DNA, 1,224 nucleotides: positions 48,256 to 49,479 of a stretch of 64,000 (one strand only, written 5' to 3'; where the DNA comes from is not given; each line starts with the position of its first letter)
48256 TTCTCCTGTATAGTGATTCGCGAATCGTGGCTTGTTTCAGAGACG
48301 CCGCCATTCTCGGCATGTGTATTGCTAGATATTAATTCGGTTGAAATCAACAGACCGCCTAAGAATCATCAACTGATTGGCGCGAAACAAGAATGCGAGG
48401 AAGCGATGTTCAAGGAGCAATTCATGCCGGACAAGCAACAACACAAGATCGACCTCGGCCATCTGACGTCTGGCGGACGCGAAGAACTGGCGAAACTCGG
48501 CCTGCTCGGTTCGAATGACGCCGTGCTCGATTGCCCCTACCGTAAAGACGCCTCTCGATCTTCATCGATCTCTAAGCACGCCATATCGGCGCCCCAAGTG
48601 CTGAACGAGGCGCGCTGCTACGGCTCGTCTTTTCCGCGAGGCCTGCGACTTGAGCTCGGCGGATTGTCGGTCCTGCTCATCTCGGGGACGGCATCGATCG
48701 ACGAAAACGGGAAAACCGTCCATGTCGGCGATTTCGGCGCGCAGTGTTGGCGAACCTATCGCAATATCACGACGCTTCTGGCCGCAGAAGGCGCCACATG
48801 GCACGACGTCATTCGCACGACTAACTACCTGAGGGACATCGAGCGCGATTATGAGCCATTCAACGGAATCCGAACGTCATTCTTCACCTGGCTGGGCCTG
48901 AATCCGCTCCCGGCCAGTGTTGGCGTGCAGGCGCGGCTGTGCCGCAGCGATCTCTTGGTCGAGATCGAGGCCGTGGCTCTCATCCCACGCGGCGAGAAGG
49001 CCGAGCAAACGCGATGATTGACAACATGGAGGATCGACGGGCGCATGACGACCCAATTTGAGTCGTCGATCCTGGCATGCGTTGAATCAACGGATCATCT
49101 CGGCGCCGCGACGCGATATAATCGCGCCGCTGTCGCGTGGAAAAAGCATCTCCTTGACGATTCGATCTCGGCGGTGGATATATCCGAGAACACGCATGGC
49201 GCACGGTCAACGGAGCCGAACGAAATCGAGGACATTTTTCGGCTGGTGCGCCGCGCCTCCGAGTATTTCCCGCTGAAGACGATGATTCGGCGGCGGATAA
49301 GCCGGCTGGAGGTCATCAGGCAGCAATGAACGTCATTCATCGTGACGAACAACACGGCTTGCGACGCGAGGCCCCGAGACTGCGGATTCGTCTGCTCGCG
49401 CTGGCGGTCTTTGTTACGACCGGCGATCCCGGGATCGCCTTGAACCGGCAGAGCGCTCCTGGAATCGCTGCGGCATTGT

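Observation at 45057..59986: Sigma54 two-component system divergent from an ~11.5 kb operon of secreted propeller/cytochrome proteins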

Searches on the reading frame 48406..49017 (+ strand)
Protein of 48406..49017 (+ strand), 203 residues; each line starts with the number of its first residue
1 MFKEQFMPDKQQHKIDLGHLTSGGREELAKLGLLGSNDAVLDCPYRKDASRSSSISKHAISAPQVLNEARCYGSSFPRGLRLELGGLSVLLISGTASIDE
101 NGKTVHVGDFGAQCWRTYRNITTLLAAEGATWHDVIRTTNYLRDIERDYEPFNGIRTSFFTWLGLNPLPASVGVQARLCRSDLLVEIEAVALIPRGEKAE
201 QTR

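Call 7: search_protein_families(library=pfam, proteins=[window:48406-49017:+], max_evalue=0.01)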
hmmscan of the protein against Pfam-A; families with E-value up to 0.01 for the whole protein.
window:48406-49017:+ (203 aa): 1 family
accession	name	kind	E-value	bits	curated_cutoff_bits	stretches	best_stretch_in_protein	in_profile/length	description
PF01042.26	Ribonuc_L-PSP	-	1.8e-15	57.4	27.3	1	89-192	20-120/121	Endoribonuclease L-PSP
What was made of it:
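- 48406..49017 (+): Cytoplasmic Rid/YjgF-fold protein, not a canonical RidA. An alternative start lies at 48424. Pfam gives Ribonuc_L-PSP at 1.8e-15 (call 7).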

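Call 8: search_protein_families(library=ncbifam, proteins=[window:48406-49017:+], max_evalue=0.01)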
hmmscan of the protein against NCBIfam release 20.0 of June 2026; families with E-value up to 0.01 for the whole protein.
window:48406-49017:+ (203 aa): 4 families
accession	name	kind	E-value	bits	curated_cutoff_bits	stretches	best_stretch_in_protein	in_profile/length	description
TIGR00004.1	TIGR00004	subfamily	1e-11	45.1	106.25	1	89-192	25-124/125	Rid family detoxifying hydrolase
TIGR03610.1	RutC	equivalog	3.8e-11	43.2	169.1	1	88-193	26-126/127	pyrimidine utilization protein C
TIGR04444.1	chori_FkbO_Hyg5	subfamily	1.6e-09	37.5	325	1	75-190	192-310/311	FkbO/Hyg5 family chorismatase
NF008490.0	PRK11401.1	equivalog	0.0022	17.9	222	1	90-192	27-126/129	enamine/imine deaminase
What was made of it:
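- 48406..49017 (+): There is a weak match to the FkbO/Hyg5 chorismatase C-terminus at 1.6e-9 (call 8).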

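Call 39: search_solved_structures(query=window:48406-49017:+, max_evalue=0.01)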
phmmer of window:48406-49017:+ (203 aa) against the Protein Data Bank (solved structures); distinct sequences matched with E-value up to 0.01: 33.
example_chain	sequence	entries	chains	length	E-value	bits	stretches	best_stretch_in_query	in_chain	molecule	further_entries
2dyy_A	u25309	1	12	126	9.2e-09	38.4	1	88-191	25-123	UPF0076 protein PH0854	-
9bjy_B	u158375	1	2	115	3.5e-07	33.3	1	109-191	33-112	RidA family protein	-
9bjv_A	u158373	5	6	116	3.6e-07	33.3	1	109-191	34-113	RidA family protein PA5083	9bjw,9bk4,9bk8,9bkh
1qu9_A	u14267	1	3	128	2.2e-06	30.6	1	90-192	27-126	YJGF PROTEIN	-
9bk1_A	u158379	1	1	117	3.2e-06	30.1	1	114-194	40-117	L-PSP family protein PSPTO_0102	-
2csl_A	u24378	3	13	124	5.3e-06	29.4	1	82-192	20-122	protein translation initiation inhibitor | translation initiation inhibitor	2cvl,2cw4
3vcz_A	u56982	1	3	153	1.8e-05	27.7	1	85-192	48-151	Endoribonuclease L-PSP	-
3l7q_A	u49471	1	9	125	2.7e-05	27.1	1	90-191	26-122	Putative translation initiation inhibitor, aldR regulator-like protein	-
1qd9_A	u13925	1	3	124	7.4e-05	25.7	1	92-193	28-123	PURINE REGULATORY PROTEIN YABJ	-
1j7h_A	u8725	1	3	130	7.5e-05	25.7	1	80-192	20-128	HYPOTHETICAL PROTEIN HI0719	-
5y6u_A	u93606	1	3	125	7.5e-05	25.7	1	92-193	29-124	YabJ protein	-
7cd2_A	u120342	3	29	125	8.9e-05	25.4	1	92-193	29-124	YabJ protein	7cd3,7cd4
3v4d_A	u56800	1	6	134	9.5e-05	25.3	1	88-193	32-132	Aminoacrylate peracid reductase RutC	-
5v4f_A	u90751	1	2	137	0.00015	24.7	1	67-192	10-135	Putative translational inhibitor protein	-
6tcd_A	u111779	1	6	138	0.00017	24.5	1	90-193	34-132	Ribonuclease UK114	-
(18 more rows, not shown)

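Call 78: search_solved_structures(query=window:48406-49017:+, max_evalue=0.0001, show_alignments=4)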
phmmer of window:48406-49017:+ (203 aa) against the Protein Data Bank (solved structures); distinct sequences matched with E-value up to 0.0001: 13.
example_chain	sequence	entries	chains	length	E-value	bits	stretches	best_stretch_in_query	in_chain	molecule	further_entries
2dyy_A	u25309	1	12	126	9.2e-09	38.4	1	88-191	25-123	UPF0076 protein PH0854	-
9bjy_B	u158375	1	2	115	3.5e-07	33.3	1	109-191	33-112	RidA family protein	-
9bjv_A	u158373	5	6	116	3.6e-07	33.3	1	109-191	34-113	RidA family protein PA5083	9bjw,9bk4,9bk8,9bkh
1qu9_A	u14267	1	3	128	2.2e-06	30.6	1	90-192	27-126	YJGF PROTEIN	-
9bk1_A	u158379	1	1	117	3.2e-06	30.1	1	114-194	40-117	L-PSP family protein PSPTO_0102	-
2csl_A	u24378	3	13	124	5.3e-06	29.4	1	82-192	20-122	protein translation initiation inhibitor | translation initiation inhibitor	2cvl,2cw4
3vcz_A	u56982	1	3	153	1.8e-05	27.7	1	85-192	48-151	Endoribonuclease L-PSP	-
3l7q_A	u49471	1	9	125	2.7e-05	27.1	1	90-191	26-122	Putative translation initiation inhibitor, aldR regulator-like protein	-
1qd9_A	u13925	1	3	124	7.4e-05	25.7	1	92-193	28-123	PURINE REGULATORY PROTEIN YABJ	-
1j7h_A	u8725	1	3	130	7.5e-05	25.7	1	80-192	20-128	HYPOTHETICAL PROTEIN HI0719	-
5y6u_A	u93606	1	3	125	7.5e-05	25.7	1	92-193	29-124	YabJ protein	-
7cd2_A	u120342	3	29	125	8.9e-05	25.4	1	92-193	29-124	YabJ protein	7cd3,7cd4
3v4d_A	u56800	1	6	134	9.5e-05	25.3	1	88-193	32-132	Aminoacrylate peracid reductase RutC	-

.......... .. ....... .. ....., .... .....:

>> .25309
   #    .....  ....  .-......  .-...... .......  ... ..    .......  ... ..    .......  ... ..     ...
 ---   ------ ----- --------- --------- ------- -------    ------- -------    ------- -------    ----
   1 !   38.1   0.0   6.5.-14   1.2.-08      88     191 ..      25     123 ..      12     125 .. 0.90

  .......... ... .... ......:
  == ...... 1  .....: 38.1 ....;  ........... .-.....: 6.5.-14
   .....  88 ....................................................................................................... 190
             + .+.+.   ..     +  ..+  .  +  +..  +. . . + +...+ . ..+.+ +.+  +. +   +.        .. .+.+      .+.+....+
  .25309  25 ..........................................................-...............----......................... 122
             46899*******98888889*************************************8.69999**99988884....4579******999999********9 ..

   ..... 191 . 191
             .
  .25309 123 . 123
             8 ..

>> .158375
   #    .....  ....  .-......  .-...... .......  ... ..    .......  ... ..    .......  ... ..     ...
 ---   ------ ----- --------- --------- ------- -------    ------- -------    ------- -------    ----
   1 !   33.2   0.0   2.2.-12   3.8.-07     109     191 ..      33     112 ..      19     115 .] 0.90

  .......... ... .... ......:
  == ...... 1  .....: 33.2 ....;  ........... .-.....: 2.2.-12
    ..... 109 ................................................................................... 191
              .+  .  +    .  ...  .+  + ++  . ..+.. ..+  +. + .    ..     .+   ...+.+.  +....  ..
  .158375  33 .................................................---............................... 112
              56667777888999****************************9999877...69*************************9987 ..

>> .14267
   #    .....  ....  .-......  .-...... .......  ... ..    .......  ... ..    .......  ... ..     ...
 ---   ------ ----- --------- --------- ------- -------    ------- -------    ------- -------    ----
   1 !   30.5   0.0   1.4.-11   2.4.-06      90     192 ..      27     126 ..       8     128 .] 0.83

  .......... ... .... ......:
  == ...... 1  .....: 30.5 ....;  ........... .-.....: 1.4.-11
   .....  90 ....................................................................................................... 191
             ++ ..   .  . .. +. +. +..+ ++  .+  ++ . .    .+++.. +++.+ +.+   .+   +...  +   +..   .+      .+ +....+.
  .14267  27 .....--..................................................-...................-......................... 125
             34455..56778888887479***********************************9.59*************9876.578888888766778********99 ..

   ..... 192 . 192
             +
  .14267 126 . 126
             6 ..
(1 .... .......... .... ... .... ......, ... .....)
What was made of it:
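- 48406..49017 (+): The RidA 'PAR' arginine is replaced by Ser ('PAS') in alignments to 1qu9 and 2dyy (call 78).
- On RidA (2-iminopropanoate/enamine deaminase): E. coli YjgF 'fPARscVE' and PH0854 'kPARvaVE' align to 'lPASvgVQ' (call 78).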

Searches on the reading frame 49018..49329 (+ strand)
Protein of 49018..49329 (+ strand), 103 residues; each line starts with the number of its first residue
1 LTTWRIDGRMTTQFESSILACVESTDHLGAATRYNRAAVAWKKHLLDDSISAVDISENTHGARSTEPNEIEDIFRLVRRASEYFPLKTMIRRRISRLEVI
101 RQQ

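Call 7: search_protein_families(library=pfam, proteins=[window:49018-49329:+], max_evalue=0.01)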
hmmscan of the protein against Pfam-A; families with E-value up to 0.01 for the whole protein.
window:49018-49329:+ (103 aa): 0 families

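Call 8: search_protein_families(library=ncbifam, proteins=[window:49018-49329:+], max_evalue=0.01)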
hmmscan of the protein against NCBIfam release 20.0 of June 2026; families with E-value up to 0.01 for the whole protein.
window:49018-49329:+ (103 aa): 0 families

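Call 71: search_protein_representatives(protein=window:49045-49326:+)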
Query: 94 residues. Proteins with E-value up to 0.001 (for the whole library): 1; up to 1e-10: 1; up to 1e-30: 1. The best 1 are listed.
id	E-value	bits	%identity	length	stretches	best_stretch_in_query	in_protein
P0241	3.4e-54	196.3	100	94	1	1-94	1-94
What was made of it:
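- Checked: It matches only itself among 1.84 billion representatives (call 71).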
